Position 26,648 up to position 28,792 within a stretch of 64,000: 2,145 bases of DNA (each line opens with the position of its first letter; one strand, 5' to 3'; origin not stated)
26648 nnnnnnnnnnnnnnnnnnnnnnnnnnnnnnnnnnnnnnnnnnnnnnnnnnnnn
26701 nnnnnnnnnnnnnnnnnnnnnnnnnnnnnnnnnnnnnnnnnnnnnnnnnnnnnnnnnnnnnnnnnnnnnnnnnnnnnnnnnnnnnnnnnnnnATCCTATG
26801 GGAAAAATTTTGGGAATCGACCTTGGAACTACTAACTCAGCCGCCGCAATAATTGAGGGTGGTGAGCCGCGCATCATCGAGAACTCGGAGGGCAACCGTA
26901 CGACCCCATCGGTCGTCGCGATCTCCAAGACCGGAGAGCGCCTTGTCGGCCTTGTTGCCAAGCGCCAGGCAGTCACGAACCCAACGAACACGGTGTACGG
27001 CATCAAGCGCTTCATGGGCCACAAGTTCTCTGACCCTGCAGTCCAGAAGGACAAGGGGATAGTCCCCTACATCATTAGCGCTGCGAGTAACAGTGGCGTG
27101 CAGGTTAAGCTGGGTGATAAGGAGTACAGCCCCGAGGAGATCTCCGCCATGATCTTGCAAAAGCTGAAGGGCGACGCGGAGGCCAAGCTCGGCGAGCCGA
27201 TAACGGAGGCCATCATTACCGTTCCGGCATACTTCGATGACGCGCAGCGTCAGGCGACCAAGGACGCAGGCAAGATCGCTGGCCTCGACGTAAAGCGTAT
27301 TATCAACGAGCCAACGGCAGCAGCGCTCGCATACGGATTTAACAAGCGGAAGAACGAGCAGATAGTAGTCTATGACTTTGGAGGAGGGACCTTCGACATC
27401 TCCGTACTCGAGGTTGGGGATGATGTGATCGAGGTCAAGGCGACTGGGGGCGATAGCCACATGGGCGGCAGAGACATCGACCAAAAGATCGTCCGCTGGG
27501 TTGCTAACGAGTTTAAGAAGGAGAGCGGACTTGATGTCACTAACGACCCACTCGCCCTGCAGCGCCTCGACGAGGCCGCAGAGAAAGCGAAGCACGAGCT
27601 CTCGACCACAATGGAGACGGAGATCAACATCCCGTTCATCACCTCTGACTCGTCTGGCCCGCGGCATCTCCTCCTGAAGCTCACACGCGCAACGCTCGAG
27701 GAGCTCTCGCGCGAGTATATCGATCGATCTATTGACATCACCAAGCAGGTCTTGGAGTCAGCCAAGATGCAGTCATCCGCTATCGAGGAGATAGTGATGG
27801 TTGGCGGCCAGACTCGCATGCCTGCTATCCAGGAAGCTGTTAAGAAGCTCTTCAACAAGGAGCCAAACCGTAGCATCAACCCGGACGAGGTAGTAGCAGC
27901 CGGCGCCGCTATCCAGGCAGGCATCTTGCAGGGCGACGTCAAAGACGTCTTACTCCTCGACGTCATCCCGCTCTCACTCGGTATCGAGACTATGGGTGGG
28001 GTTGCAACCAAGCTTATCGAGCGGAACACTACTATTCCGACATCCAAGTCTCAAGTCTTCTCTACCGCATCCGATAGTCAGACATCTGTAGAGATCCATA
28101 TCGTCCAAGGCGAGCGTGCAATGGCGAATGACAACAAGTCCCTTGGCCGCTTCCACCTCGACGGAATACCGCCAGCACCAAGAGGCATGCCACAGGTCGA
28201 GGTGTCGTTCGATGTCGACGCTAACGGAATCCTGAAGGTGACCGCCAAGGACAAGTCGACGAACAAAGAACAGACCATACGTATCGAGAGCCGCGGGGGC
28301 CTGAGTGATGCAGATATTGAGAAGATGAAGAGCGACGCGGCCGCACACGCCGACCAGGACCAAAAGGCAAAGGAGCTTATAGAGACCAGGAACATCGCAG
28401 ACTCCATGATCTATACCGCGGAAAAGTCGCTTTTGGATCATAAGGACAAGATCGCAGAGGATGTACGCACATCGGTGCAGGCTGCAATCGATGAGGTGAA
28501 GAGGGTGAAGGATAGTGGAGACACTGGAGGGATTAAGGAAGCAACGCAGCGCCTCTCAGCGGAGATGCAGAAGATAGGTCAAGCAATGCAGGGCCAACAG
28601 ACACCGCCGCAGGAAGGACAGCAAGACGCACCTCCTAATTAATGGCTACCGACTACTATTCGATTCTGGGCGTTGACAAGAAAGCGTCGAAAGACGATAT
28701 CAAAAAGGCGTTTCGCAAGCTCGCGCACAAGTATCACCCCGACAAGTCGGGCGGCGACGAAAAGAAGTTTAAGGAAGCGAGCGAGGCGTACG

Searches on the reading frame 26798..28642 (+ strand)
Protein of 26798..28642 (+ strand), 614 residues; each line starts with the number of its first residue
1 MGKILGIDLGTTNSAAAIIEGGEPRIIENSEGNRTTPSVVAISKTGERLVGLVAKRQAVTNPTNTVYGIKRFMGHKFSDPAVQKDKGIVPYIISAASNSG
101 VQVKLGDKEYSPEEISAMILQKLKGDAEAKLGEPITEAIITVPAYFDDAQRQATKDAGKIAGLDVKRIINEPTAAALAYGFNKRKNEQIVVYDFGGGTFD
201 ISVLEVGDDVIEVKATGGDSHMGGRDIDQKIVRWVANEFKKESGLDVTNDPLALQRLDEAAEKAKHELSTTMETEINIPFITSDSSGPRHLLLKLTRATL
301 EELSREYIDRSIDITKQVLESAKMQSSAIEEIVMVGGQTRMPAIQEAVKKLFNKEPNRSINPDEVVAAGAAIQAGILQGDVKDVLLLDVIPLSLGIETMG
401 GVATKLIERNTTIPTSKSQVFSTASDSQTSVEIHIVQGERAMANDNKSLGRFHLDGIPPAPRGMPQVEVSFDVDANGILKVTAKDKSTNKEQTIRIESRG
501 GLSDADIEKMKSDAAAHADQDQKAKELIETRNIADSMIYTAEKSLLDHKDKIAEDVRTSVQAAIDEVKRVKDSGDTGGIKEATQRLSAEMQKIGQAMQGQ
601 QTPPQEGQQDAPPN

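Call 67: search_protein_families(library=pfam, proteins=[window:26798-28642:+], max_evalue=0.00001)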
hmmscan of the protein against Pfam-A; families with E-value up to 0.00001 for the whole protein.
window:26798-28642:+ (614 aa): 2 families
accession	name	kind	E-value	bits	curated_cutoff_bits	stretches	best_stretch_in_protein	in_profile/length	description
PF00012.26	HSP70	-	4.7e-246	818.1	20.6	1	4-597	1-597/599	Hsp70 protein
PF06723.19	MreB_Mbl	-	7.6e-16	58.3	27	1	119-372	77-317/327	MreB/Mbl protein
